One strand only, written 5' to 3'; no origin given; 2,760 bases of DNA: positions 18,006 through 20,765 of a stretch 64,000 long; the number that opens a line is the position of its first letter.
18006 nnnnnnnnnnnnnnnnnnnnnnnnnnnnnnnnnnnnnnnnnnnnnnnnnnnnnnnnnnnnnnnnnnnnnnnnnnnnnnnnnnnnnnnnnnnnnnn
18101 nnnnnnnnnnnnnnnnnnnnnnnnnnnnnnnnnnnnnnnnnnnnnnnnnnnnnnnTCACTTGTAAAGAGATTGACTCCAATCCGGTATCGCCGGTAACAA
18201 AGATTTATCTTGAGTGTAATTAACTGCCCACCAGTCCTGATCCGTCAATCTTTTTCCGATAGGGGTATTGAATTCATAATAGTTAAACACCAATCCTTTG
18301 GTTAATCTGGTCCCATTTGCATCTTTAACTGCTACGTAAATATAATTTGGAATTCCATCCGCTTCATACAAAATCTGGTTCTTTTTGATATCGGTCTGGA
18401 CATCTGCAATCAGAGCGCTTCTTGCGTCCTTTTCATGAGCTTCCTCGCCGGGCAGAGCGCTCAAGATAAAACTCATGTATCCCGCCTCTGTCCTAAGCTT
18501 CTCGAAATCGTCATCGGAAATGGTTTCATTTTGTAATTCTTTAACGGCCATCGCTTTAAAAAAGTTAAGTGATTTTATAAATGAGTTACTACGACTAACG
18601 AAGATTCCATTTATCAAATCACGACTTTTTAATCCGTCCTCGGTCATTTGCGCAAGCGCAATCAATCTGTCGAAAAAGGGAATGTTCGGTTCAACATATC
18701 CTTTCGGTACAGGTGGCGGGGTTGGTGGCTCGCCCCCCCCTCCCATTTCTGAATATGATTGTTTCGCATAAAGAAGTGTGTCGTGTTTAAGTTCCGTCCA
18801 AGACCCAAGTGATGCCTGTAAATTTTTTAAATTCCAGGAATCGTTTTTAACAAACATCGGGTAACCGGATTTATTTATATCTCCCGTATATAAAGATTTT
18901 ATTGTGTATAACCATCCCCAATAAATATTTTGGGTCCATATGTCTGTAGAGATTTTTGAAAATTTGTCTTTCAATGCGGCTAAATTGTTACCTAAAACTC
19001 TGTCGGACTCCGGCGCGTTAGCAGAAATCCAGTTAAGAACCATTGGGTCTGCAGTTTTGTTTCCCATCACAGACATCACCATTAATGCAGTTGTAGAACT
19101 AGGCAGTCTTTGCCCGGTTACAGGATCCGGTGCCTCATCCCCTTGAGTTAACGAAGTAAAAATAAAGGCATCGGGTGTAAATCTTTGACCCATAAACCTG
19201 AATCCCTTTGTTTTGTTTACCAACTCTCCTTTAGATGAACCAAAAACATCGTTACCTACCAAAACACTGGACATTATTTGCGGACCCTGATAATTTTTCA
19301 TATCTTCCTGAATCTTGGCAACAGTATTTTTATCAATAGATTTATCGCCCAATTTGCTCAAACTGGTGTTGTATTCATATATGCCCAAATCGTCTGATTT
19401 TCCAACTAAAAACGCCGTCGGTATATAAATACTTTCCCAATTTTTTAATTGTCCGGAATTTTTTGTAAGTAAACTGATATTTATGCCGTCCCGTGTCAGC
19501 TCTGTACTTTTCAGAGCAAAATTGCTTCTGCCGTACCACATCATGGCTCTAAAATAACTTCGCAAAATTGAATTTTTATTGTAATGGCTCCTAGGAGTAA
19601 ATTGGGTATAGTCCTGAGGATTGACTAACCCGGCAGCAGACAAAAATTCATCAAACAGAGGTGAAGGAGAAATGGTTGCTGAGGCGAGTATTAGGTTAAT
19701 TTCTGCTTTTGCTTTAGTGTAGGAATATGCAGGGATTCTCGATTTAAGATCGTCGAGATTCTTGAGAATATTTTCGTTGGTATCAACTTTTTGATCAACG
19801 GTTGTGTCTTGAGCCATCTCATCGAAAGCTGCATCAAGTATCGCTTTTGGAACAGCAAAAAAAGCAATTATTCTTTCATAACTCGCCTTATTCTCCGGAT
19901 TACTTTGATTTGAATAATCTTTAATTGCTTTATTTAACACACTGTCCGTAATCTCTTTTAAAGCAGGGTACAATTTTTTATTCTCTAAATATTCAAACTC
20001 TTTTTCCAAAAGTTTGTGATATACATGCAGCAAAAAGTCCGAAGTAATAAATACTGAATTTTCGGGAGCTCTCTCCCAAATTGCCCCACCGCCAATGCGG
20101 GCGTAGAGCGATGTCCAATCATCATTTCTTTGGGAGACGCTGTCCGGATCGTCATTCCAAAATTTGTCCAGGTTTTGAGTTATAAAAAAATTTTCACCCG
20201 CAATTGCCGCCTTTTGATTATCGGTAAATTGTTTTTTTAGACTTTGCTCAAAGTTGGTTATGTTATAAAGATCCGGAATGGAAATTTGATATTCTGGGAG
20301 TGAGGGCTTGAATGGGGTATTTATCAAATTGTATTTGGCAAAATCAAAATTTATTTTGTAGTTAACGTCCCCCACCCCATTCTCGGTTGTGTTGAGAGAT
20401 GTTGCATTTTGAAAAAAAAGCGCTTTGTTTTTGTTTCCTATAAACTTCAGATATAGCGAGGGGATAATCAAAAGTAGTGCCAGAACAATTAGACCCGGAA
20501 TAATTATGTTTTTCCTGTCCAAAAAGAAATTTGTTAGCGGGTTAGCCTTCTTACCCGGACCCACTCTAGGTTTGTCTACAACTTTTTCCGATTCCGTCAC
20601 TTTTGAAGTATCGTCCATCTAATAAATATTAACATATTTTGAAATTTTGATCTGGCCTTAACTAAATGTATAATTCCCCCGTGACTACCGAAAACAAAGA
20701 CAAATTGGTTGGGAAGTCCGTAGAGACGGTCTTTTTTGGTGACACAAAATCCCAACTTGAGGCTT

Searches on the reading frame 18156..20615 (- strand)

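Call 11: search_protein_families(library=pfam, proteins=[window:18156-20615:-], max_evalue=0.01)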
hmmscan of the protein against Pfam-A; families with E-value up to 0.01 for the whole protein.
window:18156-20615:- (819 aa): 1 family
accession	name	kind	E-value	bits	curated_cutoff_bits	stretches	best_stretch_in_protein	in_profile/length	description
PF11369.13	DUF3160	-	7.2e-153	510.9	25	1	132-804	2-625/632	Protein of unknown function (DUF3160)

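Call 12: search_protein_families(library=phrogs, proteins=[window:18156-20615:-], max_evalue=0.001)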
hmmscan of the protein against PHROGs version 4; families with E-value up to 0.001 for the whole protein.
window:18156-20615:- (819 aa): 0 families
